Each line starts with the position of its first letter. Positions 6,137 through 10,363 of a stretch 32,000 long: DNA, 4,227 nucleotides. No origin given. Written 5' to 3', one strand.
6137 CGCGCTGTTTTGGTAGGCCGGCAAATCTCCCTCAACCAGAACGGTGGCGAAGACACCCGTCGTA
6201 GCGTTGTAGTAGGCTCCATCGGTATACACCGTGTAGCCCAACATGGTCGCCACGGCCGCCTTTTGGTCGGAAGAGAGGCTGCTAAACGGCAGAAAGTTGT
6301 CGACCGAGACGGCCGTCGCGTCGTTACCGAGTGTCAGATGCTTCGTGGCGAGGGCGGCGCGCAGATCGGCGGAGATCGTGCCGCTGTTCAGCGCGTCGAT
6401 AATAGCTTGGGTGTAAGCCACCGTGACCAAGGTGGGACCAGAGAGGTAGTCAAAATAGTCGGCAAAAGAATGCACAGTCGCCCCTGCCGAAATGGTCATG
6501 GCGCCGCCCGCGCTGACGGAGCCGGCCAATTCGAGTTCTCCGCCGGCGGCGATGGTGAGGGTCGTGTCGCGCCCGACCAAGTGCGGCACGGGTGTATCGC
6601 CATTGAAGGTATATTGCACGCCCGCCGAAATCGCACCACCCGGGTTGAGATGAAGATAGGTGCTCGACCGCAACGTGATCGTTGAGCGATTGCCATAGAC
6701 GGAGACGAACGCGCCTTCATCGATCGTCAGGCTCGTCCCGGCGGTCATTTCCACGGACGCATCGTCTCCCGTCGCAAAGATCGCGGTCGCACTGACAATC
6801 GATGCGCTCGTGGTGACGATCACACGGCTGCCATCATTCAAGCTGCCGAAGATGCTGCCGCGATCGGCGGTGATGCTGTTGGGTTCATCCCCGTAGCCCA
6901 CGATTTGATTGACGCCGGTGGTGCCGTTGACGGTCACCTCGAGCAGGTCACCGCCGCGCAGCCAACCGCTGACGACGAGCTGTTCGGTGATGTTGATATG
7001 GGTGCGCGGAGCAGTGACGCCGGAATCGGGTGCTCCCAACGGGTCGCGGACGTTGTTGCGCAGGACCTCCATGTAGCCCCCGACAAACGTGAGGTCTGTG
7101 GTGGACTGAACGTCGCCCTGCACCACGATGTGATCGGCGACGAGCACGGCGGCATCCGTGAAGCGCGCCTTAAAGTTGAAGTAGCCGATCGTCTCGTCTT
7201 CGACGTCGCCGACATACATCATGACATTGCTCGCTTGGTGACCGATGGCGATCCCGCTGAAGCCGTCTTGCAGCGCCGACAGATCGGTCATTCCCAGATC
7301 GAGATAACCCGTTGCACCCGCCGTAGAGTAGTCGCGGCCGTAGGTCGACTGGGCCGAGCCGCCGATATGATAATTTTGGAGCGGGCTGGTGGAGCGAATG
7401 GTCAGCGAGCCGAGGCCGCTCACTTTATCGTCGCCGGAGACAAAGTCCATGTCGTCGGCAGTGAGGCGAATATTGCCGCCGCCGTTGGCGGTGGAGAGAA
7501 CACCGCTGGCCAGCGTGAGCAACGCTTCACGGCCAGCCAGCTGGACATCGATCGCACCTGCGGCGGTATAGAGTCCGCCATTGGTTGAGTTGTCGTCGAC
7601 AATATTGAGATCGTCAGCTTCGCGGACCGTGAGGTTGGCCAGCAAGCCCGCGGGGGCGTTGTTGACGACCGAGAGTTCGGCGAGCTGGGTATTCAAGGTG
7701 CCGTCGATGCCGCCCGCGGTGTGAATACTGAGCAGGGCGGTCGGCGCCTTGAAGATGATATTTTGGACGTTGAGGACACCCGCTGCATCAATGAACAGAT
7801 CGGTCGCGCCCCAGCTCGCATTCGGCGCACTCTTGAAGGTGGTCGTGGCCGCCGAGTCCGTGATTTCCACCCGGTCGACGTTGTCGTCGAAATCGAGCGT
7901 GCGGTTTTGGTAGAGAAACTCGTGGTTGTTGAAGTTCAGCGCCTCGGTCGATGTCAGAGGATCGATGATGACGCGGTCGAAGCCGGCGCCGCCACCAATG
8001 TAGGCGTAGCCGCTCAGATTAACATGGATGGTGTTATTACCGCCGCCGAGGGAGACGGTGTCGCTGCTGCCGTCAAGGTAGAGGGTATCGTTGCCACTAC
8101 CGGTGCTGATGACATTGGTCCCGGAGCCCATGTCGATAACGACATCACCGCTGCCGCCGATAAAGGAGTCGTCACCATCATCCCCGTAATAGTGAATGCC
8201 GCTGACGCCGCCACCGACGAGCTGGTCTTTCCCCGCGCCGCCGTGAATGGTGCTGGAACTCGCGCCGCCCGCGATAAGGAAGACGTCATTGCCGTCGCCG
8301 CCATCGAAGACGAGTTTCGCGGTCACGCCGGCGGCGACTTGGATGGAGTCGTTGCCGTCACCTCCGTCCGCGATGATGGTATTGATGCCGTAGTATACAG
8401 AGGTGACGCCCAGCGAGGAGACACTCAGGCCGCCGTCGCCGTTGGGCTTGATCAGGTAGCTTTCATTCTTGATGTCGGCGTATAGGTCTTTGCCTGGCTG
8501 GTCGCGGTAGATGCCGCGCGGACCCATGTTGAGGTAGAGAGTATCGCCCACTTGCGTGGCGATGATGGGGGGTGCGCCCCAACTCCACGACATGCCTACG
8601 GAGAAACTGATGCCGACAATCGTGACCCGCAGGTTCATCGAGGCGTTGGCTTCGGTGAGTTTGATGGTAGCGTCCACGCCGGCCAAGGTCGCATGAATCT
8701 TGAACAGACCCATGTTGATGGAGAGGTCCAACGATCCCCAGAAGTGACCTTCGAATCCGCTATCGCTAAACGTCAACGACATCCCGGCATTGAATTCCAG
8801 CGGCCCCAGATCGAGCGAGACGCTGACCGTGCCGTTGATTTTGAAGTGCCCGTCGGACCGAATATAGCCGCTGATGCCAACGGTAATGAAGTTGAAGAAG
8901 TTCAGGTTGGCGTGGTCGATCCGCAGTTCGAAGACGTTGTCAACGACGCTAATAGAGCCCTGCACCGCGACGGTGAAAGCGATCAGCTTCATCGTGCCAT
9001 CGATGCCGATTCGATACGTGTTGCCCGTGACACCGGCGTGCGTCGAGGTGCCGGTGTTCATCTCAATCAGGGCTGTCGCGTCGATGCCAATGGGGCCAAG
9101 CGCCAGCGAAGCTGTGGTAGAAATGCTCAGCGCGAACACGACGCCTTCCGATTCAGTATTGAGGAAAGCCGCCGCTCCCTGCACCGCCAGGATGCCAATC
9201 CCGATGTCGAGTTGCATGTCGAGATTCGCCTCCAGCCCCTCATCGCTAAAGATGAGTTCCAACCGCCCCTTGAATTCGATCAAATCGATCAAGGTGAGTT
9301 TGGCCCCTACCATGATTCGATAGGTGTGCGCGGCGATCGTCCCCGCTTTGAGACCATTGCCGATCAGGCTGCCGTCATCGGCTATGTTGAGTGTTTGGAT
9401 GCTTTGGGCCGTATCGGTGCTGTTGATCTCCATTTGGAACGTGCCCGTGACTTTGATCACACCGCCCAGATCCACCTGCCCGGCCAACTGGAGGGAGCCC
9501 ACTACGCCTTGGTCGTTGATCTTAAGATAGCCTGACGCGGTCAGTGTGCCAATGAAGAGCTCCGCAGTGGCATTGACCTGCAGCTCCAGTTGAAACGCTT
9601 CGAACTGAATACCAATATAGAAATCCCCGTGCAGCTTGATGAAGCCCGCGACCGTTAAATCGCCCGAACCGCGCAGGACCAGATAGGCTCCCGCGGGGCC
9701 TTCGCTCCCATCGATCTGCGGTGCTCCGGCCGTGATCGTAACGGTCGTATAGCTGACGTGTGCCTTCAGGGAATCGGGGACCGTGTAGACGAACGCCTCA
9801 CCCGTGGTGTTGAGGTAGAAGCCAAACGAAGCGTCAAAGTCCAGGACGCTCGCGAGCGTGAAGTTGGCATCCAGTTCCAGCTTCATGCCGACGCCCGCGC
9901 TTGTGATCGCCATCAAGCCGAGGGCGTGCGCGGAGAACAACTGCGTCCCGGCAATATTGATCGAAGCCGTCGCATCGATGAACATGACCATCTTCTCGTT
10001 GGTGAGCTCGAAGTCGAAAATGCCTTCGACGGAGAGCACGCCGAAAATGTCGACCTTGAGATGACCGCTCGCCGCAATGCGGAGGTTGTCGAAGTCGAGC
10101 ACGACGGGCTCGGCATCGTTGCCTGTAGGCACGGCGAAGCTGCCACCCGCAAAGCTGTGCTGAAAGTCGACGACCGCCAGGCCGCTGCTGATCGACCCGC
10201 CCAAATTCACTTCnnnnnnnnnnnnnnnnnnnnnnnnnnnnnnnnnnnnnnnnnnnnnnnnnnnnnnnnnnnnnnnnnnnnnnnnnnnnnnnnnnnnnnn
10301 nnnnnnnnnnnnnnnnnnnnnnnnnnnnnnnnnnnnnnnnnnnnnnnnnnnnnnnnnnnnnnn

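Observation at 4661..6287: Eight tandem copies of an unrecognised ~65-aa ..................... repeat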

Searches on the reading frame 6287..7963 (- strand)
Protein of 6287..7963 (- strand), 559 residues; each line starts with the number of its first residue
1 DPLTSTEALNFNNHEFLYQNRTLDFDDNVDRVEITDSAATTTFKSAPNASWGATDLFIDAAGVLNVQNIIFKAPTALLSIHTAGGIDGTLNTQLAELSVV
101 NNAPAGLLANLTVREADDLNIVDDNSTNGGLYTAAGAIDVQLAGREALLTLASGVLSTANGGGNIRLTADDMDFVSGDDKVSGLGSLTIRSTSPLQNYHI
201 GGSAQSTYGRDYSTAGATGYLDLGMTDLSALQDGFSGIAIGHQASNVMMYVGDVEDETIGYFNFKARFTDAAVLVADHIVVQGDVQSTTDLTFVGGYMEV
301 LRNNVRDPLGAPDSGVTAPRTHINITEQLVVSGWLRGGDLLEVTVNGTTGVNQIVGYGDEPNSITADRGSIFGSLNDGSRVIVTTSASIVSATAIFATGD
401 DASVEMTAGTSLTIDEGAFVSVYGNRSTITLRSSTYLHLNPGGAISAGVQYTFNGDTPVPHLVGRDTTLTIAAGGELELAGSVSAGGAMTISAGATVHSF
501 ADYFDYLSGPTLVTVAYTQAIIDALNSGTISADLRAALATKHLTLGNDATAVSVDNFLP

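Call 79: search_solved_structures(query=window:6287-7963:-, max_evalue=1)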
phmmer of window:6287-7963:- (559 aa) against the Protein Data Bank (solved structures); distinct sequences matched with E-value up to 1: 1.
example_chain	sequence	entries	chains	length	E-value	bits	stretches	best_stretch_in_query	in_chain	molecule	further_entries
7adz_1A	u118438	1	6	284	0.062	15.2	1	437-470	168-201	cap adaptor protein (Algo2)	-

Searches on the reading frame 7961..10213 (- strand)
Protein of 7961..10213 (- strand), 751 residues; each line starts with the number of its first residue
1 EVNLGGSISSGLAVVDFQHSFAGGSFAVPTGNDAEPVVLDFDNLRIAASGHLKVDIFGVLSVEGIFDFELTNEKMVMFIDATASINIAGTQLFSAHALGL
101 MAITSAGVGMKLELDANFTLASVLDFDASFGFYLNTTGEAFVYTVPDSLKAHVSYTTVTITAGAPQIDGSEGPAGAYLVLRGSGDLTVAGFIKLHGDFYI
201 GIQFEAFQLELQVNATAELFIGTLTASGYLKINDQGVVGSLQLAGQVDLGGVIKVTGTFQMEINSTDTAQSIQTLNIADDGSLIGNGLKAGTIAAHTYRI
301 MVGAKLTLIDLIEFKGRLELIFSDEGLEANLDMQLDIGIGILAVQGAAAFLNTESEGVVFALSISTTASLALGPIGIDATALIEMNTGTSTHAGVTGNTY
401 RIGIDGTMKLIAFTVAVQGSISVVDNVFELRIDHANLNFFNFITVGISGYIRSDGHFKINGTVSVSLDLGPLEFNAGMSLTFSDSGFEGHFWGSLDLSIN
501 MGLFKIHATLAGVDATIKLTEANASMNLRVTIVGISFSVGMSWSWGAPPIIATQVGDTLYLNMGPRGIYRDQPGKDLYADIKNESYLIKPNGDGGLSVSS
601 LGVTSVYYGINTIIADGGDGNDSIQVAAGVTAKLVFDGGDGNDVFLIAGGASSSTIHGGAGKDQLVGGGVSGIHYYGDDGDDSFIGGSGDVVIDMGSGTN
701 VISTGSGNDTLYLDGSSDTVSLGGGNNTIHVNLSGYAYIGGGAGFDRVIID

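Call 81: search_solved_structures(query=window:7961-10213:-, max_evalue=1)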
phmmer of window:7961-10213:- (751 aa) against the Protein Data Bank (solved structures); distinct sequences matched with E-value up to 1: 13.
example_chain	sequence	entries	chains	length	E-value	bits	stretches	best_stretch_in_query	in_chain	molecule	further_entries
3p4g_A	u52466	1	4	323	0.00021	23.2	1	592-724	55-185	Antifreeze protein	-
1af0_A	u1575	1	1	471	0.001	20.9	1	570-687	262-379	SERRATIA PROTEASE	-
3hbu_P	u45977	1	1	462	0.002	20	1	602-689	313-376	Secreted protease C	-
1go7_P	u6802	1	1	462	0.002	20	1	602-689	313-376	PROTEASE C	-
1srp_A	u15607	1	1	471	0.0023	19.8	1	570-687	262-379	SERRALYSIN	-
9p6c_A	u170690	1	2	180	0.0081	18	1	636-727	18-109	Hemolysin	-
7rah_E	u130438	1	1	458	0.0088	17.8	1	637-713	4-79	Bifunctional adenylate cyclase toxin/hemolysin CyaA,Bifunctional adenylate cyclase toxin/h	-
4i35_A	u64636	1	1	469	0.042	15.6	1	570-687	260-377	Serralysin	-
5d7w_A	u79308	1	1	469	0.042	15.6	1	570-687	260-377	Serralysin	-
1smp_A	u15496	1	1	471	0.047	15.5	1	570-687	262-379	SERRATIA METALLO PROTEINASE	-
5cvw_A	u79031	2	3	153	0.17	13.6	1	649-727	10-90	Bifunctional hemolysin/adenylate cyclase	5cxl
9p0c_A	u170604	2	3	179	0.22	13.2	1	645-727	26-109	Hemolysin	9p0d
7usl_C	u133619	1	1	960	0.96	11.1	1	638-713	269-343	Bifunctional hemolysin-adenylate cyclase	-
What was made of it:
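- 8021..8503 (-): Internal RTX-like calcium-binding beta-roll (aa ~4520-4680). PDB sequence hits: M. primoryensis adhesin RIV antifreeze domain 3p4g (E = 2e-4), serralysins and CyaA RTX blocks (call 81).
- On RTX proteins / RTX adhesins, host protein: PDB hits to RTX rolls: 3p4g (E = 2e-4), serralysin (E = 1e-3) and CyaA (call 81).
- The internal RTX-like roll matches the MpIBP RIV domain and serralysin (call 81).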
